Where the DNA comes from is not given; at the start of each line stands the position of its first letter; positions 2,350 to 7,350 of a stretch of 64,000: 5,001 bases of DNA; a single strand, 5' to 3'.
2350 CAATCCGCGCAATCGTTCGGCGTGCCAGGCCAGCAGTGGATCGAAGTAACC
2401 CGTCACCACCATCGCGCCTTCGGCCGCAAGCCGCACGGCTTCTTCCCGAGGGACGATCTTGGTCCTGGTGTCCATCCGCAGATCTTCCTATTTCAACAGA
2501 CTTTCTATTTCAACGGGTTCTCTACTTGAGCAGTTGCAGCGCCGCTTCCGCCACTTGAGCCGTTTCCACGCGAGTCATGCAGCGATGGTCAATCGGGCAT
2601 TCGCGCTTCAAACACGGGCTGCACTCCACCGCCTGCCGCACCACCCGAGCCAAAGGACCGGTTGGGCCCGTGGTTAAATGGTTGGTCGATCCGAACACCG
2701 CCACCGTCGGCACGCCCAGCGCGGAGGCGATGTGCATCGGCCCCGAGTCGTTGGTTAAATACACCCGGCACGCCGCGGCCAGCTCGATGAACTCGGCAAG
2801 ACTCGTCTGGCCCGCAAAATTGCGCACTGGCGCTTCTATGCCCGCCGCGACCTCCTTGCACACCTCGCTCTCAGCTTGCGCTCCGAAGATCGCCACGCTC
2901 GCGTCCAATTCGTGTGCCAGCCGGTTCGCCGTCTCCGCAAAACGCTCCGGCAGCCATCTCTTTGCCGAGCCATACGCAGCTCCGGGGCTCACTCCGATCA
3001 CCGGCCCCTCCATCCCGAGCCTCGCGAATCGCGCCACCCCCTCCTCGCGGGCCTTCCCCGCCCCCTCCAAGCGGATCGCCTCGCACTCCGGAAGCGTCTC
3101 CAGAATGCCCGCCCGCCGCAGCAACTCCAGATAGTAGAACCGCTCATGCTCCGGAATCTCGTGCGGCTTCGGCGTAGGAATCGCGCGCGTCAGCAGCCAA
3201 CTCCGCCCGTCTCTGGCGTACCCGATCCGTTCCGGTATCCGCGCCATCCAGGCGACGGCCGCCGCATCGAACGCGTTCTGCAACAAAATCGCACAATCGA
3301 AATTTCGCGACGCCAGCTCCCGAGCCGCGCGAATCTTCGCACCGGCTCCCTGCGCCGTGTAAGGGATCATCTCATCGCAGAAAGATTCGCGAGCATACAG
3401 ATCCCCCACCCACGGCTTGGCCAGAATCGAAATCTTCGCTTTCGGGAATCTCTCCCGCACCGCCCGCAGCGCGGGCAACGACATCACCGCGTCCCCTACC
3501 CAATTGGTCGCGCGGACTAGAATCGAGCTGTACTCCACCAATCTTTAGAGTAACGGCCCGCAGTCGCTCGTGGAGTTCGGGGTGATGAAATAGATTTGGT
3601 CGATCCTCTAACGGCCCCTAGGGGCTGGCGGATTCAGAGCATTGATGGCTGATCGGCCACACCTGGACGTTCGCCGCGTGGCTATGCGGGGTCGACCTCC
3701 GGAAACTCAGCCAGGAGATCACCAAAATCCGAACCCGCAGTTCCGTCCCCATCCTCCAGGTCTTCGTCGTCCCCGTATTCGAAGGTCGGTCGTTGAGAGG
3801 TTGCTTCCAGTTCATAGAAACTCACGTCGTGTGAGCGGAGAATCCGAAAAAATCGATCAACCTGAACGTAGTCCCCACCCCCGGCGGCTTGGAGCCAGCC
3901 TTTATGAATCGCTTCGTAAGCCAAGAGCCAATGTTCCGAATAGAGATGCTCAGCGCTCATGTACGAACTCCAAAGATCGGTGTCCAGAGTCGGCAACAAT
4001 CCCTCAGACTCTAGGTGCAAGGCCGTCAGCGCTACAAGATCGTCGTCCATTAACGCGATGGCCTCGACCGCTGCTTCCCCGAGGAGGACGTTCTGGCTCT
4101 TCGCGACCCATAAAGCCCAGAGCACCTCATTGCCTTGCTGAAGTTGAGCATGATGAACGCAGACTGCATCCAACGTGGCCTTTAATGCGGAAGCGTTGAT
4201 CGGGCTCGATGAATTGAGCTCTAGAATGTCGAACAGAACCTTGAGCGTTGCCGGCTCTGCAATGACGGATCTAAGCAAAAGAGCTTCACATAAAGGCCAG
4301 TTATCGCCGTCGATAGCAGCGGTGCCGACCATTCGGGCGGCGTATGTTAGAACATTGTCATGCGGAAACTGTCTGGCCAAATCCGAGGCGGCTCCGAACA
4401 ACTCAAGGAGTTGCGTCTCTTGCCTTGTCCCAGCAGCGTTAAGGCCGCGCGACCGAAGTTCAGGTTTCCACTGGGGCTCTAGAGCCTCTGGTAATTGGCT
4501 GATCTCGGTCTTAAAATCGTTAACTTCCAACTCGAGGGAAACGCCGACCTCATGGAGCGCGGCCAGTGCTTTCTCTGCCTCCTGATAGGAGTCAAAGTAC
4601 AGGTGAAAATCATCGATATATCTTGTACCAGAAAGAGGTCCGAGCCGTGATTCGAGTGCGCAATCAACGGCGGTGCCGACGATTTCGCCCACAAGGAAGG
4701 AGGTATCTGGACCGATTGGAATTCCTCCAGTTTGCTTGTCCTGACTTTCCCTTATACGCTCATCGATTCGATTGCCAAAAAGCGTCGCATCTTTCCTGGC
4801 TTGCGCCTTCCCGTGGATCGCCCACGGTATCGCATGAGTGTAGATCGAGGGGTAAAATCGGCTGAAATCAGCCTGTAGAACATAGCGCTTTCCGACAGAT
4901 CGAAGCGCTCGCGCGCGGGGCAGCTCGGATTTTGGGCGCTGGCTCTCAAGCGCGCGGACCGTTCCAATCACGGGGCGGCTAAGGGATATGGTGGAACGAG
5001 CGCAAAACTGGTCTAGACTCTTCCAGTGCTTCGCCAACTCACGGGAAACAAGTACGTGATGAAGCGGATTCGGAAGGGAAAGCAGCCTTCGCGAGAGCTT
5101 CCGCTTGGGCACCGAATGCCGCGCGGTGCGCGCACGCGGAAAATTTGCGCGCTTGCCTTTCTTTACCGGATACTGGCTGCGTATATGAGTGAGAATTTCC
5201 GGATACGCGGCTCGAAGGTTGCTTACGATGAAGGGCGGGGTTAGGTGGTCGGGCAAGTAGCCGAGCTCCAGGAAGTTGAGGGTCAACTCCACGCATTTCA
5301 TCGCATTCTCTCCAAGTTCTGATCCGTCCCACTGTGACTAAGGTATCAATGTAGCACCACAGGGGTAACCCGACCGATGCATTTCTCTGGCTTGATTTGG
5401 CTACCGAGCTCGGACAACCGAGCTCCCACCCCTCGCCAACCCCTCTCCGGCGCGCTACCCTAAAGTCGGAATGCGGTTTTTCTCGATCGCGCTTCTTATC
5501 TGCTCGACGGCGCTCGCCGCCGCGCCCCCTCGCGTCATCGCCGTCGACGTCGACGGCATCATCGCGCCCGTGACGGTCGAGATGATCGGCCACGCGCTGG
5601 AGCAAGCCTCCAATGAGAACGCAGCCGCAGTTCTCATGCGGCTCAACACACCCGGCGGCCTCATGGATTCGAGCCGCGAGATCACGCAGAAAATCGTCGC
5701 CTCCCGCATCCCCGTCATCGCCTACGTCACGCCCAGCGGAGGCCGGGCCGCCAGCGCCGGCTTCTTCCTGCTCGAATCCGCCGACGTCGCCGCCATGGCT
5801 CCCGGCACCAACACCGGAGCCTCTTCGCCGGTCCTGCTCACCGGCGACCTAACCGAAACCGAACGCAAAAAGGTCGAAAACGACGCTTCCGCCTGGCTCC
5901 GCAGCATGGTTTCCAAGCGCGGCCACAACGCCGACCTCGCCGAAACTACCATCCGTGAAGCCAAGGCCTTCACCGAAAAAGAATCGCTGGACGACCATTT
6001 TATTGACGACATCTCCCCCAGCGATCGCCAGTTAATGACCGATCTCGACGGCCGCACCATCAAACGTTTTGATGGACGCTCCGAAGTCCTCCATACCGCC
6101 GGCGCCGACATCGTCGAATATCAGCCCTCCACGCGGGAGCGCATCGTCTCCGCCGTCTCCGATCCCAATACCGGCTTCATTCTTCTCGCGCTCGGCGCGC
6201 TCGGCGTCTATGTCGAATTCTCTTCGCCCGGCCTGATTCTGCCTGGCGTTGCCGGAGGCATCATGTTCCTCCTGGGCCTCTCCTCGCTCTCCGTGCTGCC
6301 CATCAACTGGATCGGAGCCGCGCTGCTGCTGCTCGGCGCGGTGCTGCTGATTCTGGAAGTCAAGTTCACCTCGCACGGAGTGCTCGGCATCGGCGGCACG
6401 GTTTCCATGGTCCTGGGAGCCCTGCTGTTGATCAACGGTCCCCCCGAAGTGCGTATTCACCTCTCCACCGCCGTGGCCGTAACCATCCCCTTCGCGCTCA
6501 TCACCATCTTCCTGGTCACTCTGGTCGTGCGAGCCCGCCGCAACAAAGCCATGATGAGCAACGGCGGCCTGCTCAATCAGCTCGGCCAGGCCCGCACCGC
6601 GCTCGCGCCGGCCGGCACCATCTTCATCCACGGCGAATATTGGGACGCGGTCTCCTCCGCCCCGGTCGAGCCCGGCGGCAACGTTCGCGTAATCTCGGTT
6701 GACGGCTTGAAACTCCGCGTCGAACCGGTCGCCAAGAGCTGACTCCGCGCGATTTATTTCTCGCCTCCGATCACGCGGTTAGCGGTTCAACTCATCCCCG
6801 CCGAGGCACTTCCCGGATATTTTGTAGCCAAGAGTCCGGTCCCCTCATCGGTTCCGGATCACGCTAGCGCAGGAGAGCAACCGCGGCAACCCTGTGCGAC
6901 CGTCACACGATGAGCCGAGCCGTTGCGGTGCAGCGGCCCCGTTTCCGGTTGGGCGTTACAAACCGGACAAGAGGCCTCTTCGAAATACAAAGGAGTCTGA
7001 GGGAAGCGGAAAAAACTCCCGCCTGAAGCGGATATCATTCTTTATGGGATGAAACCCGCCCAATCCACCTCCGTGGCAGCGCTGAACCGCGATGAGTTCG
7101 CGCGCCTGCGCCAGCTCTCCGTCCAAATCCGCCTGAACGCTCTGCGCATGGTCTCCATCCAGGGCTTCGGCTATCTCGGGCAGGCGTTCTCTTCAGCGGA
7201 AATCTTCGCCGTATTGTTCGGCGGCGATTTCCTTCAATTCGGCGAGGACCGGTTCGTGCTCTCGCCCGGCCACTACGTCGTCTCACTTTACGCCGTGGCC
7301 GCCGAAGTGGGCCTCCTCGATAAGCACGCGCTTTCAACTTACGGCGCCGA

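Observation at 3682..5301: Stand-alone UG/Abi-like reverse transcriptase on an AT-richer islet between LPS-core genes and nfeD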

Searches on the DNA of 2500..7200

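Call 14: search_rna_families(source=window, start=2500, end=7200, threshold=evalue, max_evalue=1)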
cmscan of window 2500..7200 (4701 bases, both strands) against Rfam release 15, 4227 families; matches with E-value up to 1: 0.
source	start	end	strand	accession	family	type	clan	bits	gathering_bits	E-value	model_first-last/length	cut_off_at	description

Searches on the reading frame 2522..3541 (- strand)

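Call 13: search_protein_families(library=pfam, proteins=[window:2522-3541:-], max_evalue=0.001)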
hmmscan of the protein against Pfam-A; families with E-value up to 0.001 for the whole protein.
window:2522-3541:- (339 aa): 1 family
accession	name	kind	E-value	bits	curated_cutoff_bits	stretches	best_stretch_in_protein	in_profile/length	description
PF01075.23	Glyco_transf_9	-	4.6e-46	157.6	22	1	71-318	3-244/247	Glycosyltransferase family 9 (heptosyltransferase)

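Call 78: search_protein_families(library=padloc, proteins=[window:2522-3541:-], max_evalue=0.00001)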
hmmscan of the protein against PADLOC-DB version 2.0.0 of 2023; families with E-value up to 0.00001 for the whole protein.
window:2522-3541:- (339 aa): 0 families
